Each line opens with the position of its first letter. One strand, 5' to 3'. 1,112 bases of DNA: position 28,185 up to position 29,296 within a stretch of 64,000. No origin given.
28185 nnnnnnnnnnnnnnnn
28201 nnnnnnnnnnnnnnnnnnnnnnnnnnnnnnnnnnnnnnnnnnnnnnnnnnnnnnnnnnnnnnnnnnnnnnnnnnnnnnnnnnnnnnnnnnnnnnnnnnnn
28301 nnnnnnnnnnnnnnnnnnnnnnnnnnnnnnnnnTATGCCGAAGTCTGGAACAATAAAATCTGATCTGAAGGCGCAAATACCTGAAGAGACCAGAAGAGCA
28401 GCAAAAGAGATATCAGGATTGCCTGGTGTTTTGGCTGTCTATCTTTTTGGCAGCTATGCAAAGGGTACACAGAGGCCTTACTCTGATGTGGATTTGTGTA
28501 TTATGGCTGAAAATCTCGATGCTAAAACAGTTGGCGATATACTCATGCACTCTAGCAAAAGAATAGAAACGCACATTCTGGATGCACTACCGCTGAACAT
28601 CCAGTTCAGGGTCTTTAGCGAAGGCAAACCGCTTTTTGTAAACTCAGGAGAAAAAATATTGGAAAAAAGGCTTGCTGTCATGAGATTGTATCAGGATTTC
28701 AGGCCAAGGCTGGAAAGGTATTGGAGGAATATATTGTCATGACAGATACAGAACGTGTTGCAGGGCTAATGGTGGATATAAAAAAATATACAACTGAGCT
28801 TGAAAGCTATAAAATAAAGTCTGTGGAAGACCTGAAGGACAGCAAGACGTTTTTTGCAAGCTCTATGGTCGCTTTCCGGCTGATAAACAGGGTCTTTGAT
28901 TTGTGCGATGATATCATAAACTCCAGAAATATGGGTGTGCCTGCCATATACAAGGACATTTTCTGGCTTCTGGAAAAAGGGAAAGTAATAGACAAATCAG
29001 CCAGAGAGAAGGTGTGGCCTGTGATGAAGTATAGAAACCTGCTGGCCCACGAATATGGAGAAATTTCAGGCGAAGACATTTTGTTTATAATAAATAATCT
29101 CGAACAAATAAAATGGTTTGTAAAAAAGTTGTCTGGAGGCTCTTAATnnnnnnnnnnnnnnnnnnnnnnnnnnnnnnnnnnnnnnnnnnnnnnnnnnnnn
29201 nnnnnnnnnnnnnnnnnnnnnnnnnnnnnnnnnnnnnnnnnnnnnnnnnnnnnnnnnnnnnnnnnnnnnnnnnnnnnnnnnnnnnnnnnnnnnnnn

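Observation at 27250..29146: Two tandem MNT-HEPN toxin-antitoxin-like modules inserted between pheS and pheT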

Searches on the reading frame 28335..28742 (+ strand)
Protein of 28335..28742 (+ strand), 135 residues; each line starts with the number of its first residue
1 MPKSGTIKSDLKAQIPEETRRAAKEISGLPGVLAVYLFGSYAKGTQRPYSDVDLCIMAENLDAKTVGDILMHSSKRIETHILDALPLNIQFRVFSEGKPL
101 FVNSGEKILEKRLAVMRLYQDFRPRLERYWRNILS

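Call 3: search_protein_families(library=pfam, proteins=[window:28335-28742:+], max_evalue=0.1)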
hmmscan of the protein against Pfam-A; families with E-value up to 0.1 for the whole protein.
window:28335-28742:+ (135 aa): 5 families
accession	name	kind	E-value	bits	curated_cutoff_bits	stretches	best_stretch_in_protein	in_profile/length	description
PF18765.7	Polbeta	-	6.5e-12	45.9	26.9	1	30-103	11-90/93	Polymerase beta, Nucleotidyltransferase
PF01909.29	NTP_transf_2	-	1.5e-10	41.8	21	1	20-61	5-43/93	Nucleotidyltransferase domain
PF22600.2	MTPAP-like_central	-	7.1e-05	23.4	27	1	33-64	40-68/139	Poly(A) RNA polymerase, mitochondrial-like, central palm domain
PF12633.13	Adenyl_cycl_N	-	0.027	14.9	27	1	17-66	77-127/199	Adenylate cyclase NT domain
PF20879.2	SidM_N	-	0.079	12.7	27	1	30-69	57-97/285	SidM, N-terminal domain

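Call 4: search_protein_families(library=ncbifam, proteins=[window:28335-28742:+], max_evalue=0.1)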
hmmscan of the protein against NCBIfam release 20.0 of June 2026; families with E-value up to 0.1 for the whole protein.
window:28335-28742:+ (135 aa): 16 families
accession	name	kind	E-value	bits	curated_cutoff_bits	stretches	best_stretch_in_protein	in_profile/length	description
NF047752.1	MntA_antitoxin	equivalog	2.8e-16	59.3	60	1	30-125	5-105/106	type VII toxin-antitoxin system MntA family adenylyltransferase antitoxin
NF012212.1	ANT_9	subfamily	1.5e-05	24.4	340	1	31-81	20-70/249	aminoglycoside nucleotidyltransferase ANT(9)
NF045909.1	ANT_9_Ic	equivalog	3.2e-05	23.3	505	1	12-71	5-66/259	aminoglycoside nucleotidyltransferase ANT(9)-Ic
NF010309.0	PRK13746.1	subfamily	0.00021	20.7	193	1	30-72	26-73/263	aminoglycoside adenylyltransferase family protein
NF012157.0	ANT_3pp_I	equivalog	0.0011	18.3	375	1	32-73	22-68/256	AadA family aminoglycoside 3''-O-nucleotidyltransferase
NF033127.1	ANT_3pp_AadA3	exception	0.0015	18.1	595.5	1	32-67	23-59/258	ANT(3'')-Ia family aminoglycoside nucleotidyltransferase AadA3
NF033657.1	choice_anch_F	subfamily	0.0024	17.5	50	1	45-98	24-78/307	choice-of-anchor F family protein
NF051895.1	anti_phage_HalB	equivalog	0.0027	17.3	190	1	35-59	2-26/211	anti-phage Hailong system nucleotidyltransferase HalB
NF033061.1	ANT_4p_I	equivalog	0.0029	17.2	350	1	31-62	29-61/253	ANT(4')-I family aminoglycoside nucleotidyltransferase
NF045972.1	ANT_3pp_I_Serra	equivalog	0.0041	16.9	500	1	32-58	27-53/261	ANT(3'')-I family aminoglycoside adenylyltransferase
NF033126.1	ANT_3pp_AadA1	exception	0.0046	16.6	587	1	30-88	21-84/258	ANT(3'')-Ia family aminoglycoside nucleotidyltransferase AadA1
NF053581.1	ANT_3pp_Ic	exception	0.009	15.6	545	1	31-59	27-55/265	aminoglycoside nucleotidyltransferase ANT(3'')-Ic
NF000079.1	ANT_4p_Ib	exception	0.0094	15.6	500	1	14-66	16-66/256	aminoglycoside O-nucleotidyltransferase ANT(4')-Ib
NF002837.0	PRK03059.1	equivalog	0.054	11.5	1010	1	21-62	51-92/857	[protein-PII] uridylyltransferase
NF028535.0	ANT_4p_II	subfamily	0.064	12.5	350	1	31-77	18-71/251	ANT(4')-II family aminoglycoside nucleotidyltransferase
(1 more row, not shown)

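Call 5: search_protein_families(library=padloc, proteins=[window:28335-28742:+], max_evalue=0.1)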
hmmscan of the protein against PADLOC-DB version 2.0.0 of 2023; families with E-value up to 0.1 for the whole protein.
window:28335-28742:+ (135 aa): 11 families
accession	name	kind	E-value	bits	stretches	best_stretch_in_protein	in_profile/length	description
PDLC04904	PDC-S09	-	8.8e-08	30.3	1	14-60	7-53/104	-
PDLC04368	PDC-M05A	-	3.2e-07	28.4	1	35-85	110-160/201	-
PDLC04906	PDC-S09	-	5.7e-07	27.8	1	13-60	5-52/98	-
PDLC04907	PDC-S09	-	1.1e-06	26.7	1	13-66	8-61/114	-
PDLC04902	PDC-S09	-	2.4e-06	25.8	1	17-60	6-49/97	-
PDLC04903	PDC-S09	-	6e-06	24.5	1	32-60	26-54/108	-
PDLC04372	PDC-M05A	-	0.00071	17.9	1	34-84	78-128/167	-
PDLC03138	Specificity_I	-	0.0013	15.8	1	35-69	25-60/485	Type I specificity subunit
PDLC04369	PDC-M05A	-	0.0023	15.6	1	34-70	105-141/201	-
PDLC04905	PDC-S09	-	0.0078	14.5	1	17-62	6-52/101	-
PDLC00801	Cyclase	-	0.057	10.6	1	34-62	47-76/295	oligonucleotide-cyclase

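Call 48: find_homologous_proteins(query=window:28335-28739:+, max_evalue=0.001)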
Query window:28335-28739:+ (135 aa): 27 proteins with E <= 0.001 among 72 candidates.
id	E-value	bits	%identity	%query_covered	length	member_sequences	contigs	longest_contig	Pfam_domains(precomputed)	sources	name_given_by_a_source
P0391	2.1e-82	292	100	100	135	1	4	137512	PF18765.8,PF01909.30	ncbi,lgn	-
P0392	4.1e-52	194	67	100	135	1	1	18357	PF18765.8,PF01909.30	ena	-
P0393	6.2e-48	180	68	87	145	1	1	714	PF18765.8,PF01909.30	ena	-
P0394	5.8e-47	177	67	87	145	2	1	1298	PF18765.8,PF01909.30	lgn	-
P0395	7.4e-46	173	62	96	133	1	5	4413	PF18765.8,PF01909.30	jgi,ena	-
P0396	5.5e-44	167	59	100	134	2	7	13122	PF18765.8,PF01909.30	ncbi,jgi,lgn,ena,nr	ncbi:MAG TPA: nucleotidyltransferase domain-containing protein [archaeon]|nr:nucleotidyltransferase 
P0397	3.3e-42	162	61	87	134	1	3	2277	PF18765.8,PF01909.30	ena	-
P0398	4.1e-42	161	63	91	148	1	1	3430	PF18765.8,PF01909.30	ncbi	-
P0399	1.9e-40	156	62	87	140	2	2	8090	PF18765.8,PF01909.30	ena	-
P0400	5.8e-37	145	65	76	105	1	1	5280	PF18765.8,PF22600.3,PF01909.30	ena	-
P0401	1.2e-35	140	61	84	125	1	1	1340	PF18765.8,PF01909.30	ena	-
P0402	1.1e-34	137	59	87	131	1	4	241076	PF18765.8,PF22600.3,PF01909.30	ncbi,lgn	-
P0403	9.4e-34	134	57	84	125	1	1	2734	PF18765.8,PF22600.3,PF01909.30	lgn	-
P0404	4.1e-9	55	34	81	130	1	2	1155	PF18765.8,PF01909.30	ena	-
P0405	1.2e-6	47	31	79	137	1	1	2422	PF18765.8,PF01909.30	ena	-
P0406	1.4e-5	43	30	87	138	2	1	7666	PF18765.8,PF01909.30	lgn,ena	-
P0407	1.5e-5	43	31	73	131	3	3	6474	PF18765.8,PF01909.30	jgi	-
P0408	1.6e-5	43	31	73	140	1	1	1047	PF18765.8,PF01909.30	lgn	-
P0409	2.0e-5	43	30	73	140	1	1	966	PF18765.8,PF01909.30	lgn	-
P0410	2.0e-5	43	30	73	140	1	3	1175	PF18765.8,PF01909.30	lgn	-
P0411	2.1e-5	43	30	73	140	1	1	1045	PF18765.8,PF01909.30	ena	-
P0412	6.7e-5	41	30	79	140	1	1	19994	PF18765.8,PF01909.30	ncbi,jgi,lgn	-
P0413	7.5e-5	41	32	79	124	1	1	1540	PF18765.8,PF01909.30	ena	-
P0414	8.9e-5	41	29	73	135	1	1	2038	PF18765.8,PF01909.30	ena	-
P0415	1.7e-4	40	29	73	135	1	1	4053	PF18765.8,PF01909.30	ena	-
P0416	1.9e-4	40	30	73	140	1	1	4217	PF18765.8,PF01909.30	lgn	-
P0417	1.0e-3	37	29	87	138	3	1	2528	PF18765.8,PF01909.30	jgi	-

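Call 50: find_encoding_contigs(protein=P0392, flank=4000, max_places=2)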
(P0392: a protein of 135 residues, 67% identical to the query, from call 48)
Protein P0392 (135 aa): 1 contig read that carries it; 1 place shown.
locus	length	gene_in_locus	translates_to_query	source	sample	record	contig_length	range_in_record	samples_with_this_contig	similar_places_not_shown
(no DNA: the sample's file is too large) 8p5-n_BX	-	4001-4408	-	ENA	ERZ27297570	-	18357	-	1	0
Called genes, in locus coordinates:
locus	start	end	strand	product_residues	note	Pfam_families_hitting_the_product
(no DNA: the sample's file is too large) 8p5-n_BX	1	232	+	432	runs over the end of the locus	PF01409:tRNA-synt_2d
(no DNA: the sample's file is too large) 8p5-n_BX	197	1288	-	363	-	PF00078:RVT_1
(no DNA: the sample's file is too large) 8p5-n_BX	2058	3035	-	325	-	PF14561:TPR_20 (faint)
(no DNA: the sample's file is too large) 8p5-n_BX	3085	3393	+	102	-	-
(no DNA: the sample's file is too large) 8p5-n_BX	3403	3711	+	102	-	-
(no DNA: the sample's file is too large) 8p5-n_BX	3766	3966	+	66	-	PF00857:Isochorismatase (weak)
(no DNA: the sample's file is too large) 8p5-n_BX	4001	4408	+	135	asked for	PF01909:NTP_transf_2, PF18765:Polbeta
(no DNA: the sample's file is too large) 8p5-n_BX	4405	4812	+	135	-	PF01934:HepT-like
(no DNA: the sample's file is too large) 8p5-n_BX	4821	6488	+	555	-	PF03483:B3_4 (weak), PF03484:B5, PF17759:tRNA_synthFbeta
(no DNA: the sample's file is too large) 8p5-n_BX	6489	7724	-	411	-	PF00438:S-AdoMet_synt_N, PF02772:S-AdoMet_synt_M, PF02773:S-AdoMet_synt_C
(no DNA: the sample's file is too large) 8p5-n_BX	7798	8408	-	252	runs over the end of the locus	PF00142:Fer4_NifH, PF01656:CbiA, PF06564:CBP_BcsQ, PF09140:MipZ (weak), PF10609:ParA, PF13614:AAA_31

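Call 51: find_encoding_contigs(protein=P0396, flank=4000, max_places=3)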
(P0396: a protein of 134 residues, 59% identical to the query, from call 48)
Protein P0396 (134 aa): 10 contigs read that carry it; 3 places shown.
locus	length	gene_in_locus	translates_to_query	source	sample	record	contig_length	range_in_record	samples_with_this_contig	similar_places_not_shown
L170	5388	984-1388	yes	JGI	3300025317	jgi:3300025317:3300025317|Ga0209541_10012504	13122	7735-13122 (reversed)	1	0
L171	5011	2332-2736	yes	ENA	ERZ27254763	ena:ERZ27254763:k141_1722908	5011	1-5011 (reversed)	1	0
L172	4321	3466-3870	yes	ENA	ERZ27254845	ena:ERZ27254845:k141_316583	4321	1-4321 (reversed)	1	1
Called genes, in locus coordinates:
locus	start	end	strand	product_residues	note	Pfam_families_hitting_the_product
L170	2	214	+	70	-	?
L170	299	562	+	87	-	-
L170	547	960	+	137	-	PF01850:PIN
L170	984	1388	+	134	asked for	PF01909:NTP_transf_2, PF18765:Polbeta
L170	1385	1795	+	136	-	PF01934:HepT-like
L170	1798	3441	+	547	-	PF03484:B5, PF17759:tRNA_synthFbeta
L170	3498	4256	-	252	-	PF01656:CbiA, PF06564:CBP_BcsQ, PF07015:VirC1 (faint), PF09140:MipZ, PF10609:ParA, PF13614:AAA_31, PF00142:Fer4_NifH (weak)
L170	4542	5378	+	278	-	-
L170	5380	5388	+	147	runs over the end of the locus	PF04266:ASCH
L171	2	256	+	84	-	?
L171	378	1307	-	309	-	-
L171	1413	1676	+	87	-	-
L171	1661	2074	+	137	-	PF01850:PIN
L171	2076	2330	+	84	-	-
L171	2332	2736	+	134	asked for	PF01909:NTP_transf_2, PF18765:Polbeta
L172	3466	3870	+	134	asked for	PF01909:NTP_transf_2, PF18765:Polbeta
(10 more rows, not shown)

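Call 52: find_encoding_contigs(protein=P0402, flank=5000, max_places=2)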
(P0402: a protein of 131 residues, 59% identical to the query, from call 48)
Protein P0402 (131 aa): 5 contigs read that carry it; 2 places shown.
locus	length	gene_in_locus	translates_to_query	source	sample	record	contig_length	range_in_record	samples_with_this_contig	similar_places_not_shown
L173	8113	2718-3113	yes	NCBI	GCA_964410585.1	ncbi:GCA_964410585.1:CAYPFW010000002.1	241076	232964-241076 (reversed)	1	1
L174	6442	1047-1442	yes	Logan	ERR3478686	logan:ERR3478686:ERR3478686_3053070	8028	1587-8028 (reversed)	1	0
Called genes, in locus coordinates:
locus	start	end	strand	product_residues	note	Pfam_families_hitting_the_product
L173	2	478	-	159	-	?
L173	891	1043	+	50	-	PF09274:ParG (weak)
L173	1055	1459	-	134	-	-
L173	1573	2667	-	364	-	PF27233:MJ0711_N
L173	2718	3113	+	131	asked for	PF22600:MTPAP-like_central (weak), PF01909:NTP_transf_2, PF18765:Polbeta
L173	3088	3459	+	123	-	PF01934:HepT-like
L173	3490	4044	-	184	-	PF01596:Methyltransf_3, PF13578:Methyltransf_24 (weak), PF13649:Methyltransf_25 (faint)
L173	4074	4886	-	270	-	-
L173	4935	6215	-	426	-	PF13173:AAA_14, PF13635:DUF4143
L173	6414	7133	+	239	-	PF13481:AAA_25 (faint), PF06745:ATPase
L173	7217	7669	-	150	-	-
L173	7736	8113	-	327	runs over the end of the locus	PF00482:T2SSF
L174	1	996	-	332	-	?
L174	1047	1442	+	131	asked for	PF22600:MTPAP-like_central (weak), PF01909:NTP_transf_2, PF18765:Polbeta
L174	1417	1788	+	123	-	PF01934:HepT-like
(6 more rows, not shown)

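Call 53: find_encoding_contigs(protein=P0399, flank=5000, max_places=2)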
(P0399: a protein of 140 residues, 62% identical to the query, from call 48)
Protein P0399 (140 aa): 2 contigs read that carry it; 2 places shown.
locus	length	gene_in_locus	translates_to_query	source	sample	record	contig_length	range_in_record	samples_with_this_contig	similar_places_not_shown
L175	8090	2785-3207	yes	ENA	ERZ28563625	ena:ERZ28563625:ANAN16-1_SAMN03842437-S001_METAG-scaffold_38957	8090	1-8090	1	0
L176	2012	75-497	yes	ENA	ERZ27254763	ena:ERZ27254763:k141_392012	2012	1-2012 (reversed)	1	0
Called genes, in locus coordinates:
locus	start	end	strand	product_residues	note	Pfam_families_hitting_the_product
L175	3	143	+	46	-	?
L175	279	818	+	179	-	PF22600:MTPAP-like_central (faint), PF01909:NTP_transf_2, PF18765:Polbeta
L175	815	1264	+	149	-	-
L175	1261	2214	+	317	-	PF00389:2-Hacid_dh, PF02826:2-Hacid_dh_C, PF03446:NAD_binding_2 (weak)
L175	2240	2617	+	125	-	-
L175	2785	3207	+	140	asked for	PF01909:NTP_transf_2, PF18765:Polbeta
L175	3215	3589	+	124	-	-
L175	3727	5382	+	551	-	PF18262:PhetRS_B1 (faint), PF03483:B3_4 (weak), PF03484:B5, PF17759:tRNA_synthFbeta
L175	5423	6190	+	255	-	PF00072:Response_reg (weak)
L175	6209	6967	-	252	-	PF00142:Fer4_NifH, PF01656:CbiA, PF02374:ArsA_ATPase (faint), PF06564:CBP_BcsQ, PF09140:MipZ (weak), PF10609:ParA, PF13614:AAA_31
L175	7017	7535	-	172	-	PF00293:NUDIX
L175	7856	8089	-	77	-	?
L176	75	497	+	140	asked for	PF01909:NTP_transf_2, PF18765:Polbeta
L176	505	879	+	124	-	-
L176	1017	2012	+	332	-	?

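Call 54: find_encoding_contigs(protein=P0395, flank=5000, max_places=3)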
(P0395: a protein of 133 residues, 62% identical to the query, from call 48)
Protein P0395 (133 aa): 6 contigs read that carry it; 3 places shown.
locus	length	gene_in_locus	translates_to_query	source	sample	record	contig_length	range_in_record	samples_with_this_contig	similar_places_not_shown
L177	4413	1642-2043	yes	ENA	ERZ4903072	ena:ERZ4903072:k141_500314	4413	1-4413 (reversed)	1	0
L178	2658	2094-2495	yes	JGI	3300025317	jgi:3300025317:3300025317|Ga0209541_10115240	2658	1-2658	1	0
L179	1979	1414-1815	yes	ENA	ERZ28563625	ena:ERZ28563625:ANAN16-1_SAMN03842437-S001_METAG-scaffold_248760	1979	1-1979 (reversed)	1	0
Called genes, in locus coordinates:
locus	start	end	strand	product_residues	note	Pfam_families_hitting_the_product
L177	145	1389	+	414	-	PF01409:tRNA-synt_2d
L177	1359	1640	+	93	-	-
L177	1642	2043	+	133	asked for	PF01909:NTP_transf_2, PF18765:Polbeta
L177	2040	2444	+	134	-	PF01934:HepT-like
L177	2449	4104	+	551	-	PF03483:B3_4 (weak), PF03484:B5, PF17759:tRNA_synthFbeta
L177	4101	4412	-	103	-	?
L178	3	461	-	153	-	?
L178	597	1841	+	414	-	PF01409:tRNA-synt_2d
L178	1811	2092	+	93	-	-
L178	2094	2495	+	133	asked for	PF01909:NTP_transf_2, PF18765:Polbeta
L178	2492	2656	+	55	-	?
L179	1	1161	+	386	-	?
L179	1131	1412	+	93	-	-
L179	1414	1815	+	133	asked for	PF01909:NTP_transf_2, PF18765:Polbeta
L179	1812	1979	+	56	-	?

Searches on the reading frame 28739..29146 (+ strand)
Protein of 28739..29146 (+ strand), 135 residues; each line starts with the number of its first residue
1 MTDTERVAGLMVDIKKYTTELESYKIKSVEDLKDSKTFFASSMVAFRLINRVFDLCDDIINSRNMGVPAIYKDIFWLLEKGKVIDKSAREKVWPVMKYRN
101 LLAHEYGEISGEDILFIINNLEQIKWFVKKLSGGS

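Call 3: search_protein_families(library=pfam, proteins=[window:28739-29146:+], max_evalue=0.1)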
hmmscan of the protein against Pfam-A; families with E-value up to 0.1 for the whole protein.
window:28739-29146:+ (135 aa): 1 family
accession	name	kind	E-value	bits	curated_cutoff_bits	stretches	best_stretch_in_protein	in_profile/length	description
PF01934.22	HepT-like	-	2.5e-16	59.9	23.5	1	14-130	1-119/120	Ribonuclease HepT-like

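Call 4: search_protein_families(library=ncbifam, proteins=[window:28739-29146:+], max_evalue=0.1)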
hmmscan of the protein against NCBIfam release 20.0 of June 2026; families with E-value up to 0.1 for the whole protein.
window:28739-29146:+ (135 aa): 1 family
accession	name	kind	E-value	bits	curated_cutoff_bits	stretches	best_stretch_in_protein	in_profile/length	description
NF047751.1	HepT_toxin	equivalog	3.5e-15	56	60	1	13-123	4-116/120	type VII toxin-antitoxin system HepT family RNase toxin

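Call 5: search_protein_families(library=padloc, proteins=[window:28739-29146:+], max_evalue=0.1)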
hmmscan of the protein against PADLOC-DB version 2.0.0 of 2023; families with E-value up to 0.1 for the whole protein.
window:28739-29146:+ (135 aa): 1 family
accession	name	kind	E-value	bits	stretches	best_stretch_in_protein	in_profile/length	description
PDLC01031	Csx1/Csm6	-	0.01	13.4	1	33-129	273-339/357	CARF+HEPN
